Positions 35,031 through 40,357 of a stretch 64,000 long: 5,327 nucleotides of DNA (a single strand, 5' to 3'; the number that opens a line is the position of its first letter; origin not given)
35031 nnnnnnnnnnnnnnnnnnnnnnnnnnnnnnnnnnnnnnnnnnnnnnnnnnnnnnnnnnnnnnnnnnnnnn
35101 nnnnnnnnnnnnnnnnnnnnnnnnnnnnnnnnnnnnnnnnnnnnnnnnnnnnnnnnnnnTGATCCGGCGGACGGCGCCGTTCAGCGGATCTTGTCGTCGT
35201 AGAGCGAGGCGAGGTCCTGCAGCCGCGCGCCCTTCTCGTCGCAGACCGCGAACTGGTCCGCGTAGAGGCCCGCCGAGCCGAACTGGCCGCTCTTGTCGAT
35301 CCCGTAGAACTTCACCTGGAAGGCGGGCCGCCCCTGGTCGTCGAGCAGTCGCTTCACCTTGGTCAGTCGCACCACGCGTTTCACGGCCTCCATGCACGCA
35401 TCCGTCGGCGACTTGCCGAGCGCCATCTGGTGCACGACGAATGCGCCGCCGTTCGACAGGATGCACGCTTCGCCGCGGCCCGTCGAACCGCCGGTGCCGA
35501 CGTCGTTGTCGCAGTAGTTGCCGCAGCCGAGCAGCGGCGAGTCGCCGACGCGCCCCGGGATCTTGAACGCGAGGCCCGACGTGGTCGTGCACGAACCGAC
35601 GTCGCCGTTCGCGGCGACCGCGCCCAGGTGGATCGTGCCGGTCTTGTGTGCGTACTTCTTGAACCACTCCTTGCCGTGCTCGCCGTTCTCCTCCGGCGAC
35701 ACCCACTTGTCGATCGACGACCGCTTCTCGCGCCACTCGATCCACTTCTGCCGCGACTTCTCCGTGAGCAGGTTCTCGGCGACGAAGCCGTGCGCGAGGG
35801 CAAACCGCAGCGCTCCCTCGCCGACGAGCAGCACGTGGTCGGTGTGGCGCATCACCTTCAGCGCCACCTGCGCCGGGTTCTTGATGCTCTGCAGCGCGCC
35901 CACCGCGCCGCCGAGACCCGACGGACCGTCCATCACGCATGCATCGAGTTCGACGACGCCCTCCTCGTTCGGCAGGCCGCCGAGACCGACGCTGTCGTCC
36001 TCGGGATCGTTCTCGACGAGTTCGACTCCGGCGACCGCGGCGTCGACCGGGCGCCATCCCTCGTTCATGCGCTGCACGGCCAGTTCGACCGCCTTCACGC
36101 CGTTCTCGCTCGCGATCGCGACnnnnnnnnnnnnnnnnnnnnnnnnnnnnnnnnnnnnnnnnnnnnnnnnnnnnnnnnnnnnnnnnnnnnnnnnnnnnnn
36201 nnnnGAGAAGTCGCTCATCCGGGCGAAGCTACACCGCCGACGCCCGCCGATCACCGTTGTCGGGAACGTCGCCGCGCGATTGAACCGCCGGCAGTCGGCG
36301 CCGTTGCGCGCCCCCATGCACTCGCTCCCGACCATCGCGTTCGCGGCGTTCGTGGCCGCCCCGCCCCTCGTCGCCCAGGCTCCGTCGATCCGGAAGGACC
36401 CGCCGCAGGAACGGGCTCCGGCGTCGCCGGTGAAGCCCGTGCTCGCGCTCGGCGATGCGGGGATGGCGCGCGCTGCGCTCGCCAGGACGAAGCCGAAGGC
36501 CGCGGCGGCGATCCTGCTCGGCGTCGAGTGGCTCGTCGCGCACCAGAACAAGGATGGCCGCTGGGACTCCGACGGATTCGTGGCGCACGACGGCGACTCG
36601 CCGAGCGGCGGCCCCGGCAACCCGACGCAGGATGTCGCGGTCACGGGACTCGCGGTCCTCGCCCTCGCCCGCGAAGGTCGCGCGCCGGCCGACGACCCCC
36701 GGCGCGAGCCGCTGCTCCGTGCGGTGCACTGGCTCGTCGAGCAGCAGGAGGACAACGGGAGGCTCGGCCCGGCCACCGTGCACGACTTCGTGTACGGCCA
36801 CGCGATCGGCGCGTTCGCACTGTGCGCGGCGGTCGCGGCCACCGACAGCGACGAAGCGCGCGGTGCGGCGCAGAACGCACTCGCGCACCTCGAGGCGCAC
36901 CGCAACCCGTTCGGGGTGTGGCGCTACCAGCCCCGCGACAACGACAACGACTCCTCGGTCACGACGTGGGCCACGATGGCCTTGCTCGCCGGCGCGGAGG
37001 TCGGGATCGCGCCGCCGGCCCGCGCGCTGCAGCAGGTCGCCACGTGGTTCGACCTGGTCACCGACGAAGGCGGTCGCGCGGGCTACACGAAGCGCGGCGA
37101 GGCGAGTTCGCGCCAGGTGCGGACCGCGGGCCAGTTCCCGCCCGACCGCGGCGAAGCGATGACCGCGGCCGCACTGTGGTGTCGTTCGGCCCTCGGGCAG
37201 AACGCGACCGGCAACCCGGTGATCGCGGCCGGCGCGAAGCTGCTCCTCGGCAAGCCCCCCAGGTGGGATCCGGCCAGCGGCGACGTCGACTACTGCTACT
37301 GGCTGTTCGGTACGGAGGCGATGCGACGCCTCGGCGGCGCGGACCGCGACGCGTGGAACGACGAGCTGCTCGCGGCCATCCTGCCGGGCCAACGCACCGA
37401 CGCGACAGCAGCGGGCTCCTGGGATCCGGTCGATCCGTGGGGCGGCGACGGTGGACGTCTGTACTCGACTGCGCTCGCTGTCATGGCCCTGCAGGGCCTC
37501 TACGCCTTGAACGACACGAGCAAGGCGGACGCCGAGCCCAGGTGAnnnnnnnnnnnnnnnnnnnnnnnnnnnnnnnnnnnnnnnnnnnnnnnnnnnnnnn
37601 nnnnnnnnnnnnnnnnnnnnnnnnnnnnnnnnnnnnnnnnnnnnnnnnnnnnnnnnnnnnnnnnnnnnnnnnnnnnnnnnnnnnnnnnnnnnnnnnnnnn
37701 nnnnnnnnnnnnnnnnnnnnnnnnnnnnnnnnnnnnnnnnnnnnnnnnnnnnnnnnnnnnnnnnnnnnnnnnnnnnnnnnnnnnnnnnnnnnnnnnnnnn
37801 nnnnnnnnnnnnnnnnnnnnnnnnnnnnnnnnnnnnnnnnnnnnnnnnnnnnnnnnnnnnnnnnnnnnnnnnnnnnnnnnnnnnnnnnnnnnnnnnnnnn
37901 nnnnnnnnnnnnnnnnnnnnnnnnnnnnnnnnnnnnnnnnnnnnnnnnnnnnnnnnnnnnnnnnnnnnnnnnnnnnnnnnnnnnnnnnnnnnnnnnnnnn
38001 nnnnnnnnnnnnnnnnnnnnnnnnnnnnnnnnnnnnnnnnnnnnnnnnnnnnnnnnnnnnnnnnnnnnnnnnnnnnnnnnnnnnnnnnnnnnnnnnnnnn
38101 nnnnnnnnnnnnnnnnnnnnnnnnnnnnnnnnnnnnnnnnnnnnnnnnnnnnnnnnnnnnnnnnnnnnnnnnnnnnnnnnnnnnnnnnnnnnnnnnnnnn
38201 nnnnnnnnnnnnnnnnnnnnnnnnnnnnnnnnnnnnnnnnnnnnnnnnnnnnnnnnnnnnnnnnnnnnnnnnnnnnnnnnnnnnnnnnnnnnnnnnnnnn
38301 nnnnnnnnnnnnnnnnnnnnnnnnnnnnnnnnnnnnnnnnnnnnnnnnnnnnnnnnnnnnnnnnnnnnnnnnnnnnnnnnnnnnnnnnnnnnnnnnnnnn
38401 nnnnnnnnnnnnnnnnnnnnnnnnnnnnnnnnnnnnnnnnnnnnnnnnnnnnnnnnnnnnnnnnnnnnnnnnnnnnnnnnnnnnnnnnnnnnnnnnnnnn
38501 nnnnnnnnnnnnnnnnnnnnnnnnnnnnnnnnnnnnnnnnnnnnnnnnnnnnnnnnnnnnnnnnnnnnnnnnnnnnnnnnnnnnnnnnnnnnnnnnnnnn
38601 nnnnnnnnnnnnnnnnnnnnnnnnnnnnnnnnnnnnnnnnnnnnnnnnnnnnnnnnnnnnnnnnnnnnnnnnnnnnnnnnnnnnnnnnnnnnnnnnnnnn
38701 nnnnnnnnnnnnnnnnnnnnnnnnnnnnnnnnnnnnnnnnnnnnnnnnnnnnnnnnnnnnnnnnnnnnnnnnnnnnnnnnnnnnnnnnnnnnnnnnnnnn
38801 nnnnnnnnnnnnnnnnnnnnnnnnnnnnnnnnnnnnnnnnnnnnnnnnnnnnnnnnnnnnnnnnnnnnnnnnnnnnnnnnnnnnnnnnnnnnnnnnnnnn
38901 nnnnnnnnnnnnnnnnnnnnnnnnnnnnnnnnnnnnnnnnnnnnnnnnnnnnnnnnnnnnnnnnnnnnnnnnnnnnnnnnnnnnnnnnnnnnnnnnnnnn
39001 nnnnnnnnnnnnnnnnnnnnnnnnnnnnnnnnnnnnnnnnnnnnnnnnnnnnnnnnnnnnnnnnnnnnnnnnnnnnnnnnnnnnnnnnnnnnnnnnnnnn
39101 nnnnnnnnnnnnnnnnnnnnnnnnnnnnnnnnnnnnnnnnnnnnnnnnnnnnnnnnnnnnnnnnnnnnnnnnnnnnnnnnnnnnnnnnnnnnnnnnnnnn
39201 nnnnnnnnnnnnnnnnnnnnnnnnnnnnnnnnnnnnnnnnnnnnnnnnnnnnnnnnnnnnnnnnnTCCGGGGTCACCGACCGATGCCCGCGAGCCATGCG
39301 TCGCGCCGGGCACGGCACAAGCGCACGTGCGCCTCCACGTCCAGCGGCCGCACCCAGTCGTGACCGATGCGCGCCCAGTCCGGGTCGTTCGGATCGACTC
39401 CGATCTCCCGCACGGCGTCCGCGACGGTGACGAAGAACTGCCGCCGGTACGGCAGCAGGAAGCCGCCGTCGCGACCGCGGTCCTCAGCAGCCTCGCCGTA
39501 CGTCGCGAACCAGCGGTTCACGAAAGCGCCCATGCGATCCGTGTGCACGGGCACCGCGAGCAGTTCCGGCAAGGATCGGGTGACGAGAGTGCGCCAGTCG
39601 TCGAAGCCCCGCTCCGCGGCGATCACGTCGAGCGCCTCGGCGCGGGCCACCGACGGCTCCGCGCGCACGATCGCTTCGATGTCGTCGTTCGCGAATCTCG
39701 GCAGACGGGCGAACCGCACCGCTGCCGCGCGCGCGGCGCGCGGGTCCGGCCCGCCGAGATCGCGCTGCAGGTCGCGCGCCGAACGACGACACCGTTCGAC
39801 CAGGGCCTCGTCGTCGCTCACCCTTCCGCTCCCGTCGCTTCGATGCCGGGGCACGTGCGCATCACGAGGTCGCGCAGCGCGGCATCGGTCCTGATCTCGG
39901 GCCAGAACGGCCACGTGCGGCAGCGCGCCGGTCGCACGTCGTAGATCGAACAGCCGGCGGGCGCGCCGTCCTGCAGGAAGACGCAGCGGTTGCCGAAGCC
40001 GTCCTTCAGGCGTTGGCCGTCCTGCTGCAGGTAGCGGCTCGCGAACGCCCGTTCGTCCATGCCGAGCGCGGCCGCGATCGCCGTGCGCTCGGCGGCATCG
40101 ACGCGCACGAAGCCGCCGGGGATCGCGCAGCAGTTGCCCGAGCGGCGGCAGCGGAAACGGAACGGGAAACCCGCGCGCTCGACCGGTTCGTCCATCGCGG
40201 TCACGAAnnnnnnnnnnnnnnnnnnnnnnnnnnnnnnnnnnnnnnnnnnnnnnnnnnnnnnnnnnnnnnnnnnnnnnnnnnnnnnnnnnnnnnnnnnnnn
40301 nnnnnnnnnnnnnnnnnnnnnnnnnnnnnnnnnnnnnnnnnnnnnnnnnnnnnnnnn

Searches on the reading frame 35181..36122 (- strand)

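Call 14: search_protein_families(library=pfam, max_evalue=0.0001, proteins=[window:35181-36122:-])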
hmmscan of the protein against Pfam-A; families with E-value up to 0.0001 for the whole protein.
window:35181-36122:- (313 aa): 1 family
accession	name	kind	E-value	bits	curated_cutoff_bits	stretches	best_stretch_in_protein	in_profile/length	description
PF01112.23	Asparaginase_2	-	5.3e-58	197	27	1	10-252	28-267/309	Asparaginase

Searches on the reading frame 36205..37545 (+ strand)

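Call 14: search_protein_families(library=pfam, max_evalue=0.0001, proteins=[window:36205-37545:+])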
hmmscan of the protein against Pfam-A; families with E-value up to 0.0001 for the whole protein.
window:36205-37545:+ (446 aa): 1 family
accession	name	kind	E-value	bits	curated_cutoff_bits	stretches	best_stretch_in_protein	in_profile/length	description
PF13243.12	SQHop_cyclase_C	-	2.2e-10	40.5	26.1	1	95-186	201-283/319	Squalene-hopene cyclase C-terminal domain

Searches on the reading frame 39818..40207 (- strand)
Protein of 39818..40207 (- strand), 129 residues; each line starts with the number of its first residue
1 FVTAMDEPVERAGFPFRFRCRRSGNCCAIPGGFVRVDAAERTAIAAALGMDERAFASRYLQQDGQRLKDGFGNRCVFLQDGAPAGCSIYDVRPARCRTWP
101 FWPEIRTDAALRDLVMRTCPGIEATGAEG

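Call 15: search_protein_families(library=pfam, max_evalue=0.0001, proteins=[window:39818-40207:-])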
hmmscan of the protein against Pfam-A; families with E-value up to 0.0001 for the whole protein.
window:39818-40207:- (129 aa): 1 family
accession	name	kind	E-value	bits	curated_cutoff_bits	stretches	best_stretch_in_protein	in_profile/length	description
PF03692.20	CxxCxxCC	-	8.1e-09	36.5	23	1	20-106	2-73/85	Putative zinc- or iron-chelating domain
